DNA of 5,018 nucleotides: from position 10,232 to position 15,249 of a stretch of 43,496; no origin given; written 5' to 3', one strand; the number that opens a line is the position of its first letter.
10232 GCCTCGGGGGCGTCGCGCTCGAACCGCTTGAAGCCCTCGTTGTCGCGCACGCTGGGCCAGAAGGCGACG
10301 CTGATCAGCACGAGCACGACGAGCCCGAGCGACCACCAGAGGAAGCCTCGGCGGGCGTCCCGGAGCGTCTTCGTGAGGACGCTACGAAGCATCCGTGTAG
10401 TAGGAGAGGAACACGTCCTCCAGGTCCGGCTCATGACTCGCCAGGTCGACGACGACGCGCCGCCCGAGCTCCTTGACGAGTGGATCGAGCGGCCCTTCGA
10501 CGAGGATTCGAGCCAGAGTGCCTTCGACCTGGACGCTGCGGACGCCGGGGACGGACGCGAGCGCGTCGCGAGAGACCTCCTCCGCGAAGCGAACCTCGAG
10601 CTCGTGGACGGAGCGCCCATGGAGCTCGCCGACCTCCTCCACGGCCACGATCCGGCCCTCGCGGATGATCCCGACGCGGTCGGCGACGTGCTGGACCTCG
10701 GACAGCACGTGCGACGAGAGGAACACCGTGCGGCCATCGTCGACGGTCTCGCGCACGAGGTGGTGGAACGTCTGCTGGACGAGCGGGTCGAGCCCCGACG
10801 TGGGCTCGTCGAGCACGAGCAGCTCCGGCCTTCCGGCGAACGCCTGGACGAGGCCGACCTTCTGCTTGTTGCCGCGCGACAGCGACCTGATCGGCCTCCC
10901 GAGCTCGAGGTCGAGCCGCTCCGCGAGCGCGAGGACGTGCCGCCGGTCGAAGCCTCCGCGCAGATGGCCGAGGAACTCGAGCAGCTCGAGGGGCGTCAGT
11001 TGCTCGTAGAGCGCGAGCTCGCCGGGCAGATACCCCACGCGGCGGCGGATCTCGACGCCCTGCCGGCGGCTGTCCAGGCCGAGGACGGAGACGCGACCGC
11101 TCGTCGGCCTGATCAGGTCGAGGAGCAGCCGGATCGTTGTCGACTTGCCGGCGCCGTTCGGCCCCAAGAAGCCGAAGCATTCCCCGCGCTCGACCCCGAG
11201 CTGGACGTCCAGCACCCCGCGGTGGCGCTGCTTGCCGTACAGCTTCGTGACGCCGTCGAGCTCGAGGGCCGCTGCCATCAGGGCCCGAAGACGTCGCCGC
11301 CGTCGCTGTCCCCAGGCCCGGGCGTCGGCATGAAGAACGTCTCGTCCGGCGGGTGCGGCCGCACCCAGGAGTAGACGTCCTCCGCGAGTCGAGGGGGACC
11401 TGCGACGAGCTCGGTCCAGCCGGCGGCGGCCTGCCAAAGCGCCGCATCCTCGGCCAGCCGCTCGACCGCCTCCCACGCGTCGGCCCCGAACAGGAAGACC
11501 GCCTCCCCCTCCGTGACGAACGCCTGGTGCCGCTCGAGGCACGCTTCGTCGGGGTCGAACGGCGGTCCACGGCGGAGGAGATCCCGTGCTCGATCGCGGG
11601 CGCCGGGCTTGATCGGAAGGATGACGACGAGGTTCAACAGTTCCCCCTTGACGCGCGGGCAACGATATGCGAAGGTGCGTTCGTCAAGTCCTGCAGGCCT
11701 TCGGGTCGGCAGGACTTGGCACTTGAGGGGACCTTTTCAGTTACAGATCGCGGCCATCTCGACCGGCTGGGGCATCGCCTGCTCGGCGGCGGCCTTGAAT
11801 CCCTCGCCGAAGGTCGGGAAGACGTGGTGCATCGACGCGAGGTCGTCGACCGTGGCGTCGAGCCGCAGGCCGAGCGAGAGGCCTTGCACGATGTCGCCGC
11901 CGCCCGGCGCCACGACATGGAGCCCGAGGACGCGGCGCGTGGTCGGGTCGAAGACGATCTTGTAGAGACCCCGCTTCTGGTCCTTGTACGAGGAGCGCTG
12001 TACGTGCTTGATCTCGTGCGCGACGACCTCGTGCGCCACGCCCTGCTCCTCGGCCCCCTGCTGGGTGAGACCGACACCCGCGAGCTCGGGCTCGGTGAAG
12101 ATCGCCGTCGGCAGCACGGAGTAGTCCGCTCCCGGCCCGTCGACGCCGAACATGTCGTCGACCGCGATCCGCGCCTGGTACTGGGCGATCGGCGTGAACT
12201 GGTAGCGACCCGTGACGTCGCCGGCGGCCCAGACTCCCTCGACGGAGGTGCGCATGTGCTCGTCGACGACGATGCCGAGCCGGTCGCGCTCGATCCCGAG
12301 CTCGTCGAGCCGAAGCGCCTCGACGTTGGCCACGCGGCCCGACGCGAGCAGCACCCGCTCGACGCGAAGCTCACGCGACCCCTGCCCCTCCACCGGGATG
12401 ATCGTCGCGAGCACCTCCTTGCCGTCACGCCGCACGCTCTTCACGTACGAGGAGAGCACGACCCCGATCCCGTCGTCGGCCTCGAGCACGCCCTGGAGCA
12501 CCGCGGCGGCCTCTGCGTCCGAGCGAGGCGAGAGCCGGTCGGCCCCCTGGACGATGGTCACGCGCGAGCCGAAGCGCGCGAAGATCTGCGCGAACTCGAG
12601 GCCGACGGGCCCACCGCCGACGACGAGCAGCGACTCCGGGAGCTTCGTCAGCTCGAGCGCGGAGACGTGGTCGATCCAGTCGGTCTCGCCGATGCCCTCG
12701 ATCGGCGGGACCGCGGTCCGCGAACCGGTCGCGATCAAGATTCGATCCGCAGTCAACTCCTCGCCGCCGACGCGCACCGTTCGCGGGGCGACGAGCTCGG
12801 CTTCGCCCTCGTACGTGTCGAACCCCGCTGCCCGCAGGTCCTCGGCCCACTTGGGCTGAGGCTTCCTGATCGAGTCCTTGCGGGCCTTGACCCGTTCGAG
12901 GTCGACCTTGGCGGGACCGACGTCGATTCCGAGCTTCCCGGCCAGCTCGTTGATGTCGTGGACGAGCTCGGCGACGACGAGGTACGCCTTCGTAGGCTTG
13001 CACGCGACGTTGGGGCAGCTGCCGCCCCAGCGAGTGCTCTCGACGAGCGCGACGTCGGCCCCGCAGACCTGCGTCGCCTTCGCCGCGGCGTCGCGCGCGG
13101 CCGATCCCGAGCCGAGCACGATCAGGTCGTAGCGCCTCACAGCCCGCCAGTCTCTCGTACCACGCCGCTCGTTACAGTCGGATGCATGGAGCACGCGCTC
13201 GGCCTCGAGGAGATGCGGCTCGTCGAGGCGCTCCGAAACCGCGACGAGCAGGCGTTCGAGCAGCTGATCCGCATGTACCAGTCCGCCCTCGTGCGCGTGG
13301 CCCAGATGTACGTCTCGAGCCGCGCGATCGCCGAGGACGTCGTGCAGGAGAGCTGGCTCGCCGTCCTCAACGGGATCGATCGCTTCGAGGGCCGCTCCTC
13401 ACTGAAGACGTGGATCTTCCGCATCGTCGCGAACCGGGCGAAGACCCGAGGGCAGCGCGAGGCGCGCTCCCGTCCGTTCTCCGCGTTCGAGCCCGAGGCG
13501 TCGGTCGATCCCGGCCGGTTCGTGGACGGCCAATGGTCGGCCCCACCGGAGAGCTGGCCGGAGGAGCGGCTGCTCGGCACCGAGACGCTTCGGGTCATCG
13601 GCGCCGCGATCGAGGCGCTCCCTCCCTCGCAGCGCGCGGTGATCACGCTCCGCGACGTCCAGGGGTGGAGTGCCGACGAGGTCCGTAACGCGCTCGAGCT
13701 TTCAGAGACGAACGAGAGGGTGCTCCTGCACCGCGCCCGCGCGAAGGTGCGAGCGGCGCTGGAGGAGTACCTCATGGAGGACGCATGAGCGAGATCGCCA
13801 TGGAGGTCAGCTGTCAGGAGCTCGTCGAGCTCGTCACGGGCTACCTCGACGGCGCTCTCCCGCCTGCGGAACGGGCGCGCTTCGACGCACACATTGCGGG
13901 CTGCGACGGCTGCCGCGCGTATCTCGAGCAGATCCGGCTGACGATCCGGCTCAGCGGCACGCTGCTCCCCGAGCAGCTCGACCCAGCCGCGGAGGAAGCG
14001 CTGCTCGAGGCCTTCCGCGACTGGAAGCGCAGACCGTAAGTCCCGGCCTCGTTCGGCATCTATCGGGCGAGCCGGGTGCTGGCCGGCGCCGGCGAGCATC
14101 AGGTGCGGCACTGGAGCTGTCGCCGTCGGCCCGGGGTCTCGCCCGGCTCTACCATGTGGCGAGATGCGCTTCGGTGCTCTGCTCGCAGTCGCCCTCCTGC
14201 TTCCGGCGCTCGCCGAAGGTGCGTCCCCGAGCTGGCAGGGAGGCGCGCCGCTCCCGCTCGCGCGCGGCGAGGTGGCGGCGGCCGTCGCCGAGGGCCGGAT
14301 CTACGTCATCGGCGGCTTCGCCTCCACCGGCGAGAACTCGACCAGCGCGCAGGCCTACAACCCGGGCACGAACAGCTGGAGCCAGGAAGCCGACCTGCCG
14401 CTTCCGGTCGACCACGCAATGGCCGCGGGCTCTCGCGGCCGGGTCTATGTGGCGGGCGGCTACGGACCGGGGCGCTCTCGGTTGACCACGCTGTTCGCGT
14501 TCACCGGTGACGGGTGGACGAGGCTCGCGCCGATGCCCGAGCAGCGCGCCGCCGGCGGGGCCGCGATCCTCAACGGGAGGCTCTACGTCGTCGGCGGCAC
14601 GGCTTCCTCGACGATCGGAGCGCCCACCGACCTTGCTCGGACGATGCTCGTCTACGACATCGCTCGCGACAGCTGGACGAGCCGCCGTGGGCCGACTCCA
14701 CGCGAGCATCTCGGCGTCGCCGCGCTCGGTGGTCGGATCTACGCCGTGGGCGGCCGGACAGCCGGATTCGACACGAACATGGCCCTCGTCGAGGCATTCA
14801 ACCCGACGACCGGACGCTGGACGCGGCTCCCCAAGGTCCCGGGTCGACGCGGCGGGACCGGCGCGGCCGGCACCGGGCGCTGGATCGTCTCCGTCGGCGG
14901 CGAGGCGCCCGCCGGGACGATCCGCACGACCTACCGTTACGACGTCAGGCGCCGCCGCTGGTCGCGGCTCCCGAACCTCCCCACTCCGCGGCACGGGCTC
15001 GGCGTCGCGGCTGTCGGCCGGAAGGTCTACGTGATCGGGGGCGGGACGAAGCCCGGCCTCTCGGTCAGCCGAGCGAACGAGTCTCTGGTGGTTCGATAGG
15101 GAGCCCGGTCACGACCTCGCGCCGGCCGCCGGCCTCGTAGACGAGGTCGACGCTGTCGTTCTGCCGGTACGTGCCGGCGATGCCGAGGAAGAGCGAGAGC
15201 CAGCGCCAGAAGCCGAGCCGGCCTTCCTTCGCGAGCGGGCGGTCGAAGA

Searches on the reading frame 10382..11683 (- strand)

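Call 23: search_protein_families(library=pfam, proteins=[window:10382-11683:-], max_evalue=0.0001)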
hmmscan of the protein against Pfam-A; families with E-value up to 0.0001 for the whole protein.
window:10382-11683:- (433 aa): 2 families
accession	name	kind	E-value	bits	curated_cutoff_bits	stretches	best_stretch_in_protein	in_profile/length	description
PF00005.33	ABC_tran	-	3e-24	86.6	25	1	159-296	3-137/137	ABC transporter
PF13304.12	AAA_21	-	5.2e-12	46.9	27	1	262-325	232-298/304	AAA domain, putative AbiEii toxin, Type IV TA system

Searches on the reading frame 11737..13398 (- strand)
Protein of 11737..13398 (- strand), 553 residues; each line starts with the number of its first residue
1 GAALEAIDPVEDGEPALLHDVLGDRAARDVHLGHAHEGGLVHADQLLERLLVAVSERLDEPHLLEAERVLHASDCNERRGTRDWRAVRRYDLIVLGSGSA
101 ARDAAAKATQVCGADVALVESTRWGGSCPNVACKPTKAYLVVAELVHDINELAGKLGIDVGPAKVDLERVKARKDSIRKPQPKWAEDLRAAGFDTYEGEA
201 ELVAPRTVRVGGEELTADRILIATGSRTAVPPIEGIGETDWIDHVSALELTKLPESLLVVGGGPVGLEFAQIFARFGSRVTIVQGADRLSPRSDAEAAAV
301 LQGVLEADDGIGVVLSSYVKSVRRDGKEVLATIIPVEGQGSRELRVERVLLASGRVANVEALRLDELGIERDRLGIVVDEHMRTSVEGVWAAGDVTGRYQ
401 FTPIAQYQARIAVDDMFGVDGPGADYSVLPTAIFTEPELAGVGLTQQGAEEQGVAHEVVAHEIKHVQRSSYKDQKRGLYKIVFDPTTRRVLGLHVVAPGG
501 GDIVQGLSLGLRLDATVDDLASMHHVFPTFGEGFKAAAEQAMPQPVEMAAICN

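Call 23: search_protein_families(library=pfam, proteins=[window:11737-13398:-], max_evalue=0.0001)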
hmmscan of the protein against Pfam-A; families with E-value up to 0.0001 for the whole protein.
window:11737-13398:- (553 aa): 5 families
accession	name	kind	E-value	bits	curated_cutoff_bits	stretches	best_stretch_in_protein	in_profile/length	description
PF07992.20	Pyr_redox_2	-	1.7e-60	205.4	26.1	1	90-409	1-291/291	Pyridine nucleotide-disulphide oxidoreductase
PF02852.28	Pyr_redox_dim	-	2.3e-27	95.8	25.3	1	430-537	2-109/110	Pyridine nucleotide-disulphide oxidoreductase, dimerisation domain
PF00070.33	Pyr_redox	-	5.6e-17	62.5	22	1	257-329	2-74/82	Pyridine nucleotide-disulphide oxidoreductase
PF13738.12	Pyr_redox_3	-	9.9e-09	35.3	30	1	209-393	117-305/305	Pyridine nucleotide-disulphide oxidoreductase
PF01134.28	GIDA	-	1.4e-05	24.8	22.1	0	91-158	1-65/391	Glucose inhibited division protein A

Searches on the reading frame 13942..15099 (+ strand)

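Call 23: search_protein_families(library=pfam, proteins=[window:13942-15099:+], max_evalue=0.0001)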
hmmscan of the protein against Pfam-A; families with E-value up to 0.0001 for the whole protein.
window:13942-15099:+ (385 aa): 9 families
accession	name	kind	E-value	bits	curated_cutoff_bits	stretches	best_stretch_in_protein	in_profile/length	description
PF01344.31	Kelch_1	-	2e-42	142.7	20.1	2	108-153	2-46/46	Kelch motif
PF13964.12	Kelch_6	-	1.7e-30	104.4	25.3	2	256-303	4-50/50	Kelch motif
PF24681.1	Kelch_KLHDC2_KLHL20_DRC7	-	1.9e-29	103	50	2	247-367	97-221/221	KLHDC2/KLHL20/DRC7 Kelch-repeats domain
PF07646.21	Kelch_2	-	6.7e-28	95.6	21.3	1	108-153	2-48/48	Kelch motif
PF13418.12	Kelch_4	-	1.3e-23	83.1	21.6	0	115-153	10-48/49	Galactose oxidase, central domain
PF25210.1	Kelch_FKB95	-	3.9e-22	79.6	70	1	96-151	68-125/268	FKB95, Kelch-repeats domain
PF24996.1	NANM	-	2.9e-17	63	45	1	151-286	3-140/350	N-acetylneuraminate epimerase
PF24981.1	Beta-prop_ATRN-LZTR1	-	8.1e-17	61.8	50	1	115-255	100-258/289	Attractin/LZTR1 beta-propeller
PF13415.12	Kelch_3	-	1.3e-15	57.6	22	0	118-157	2-41/48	Galactose oxidase, central domain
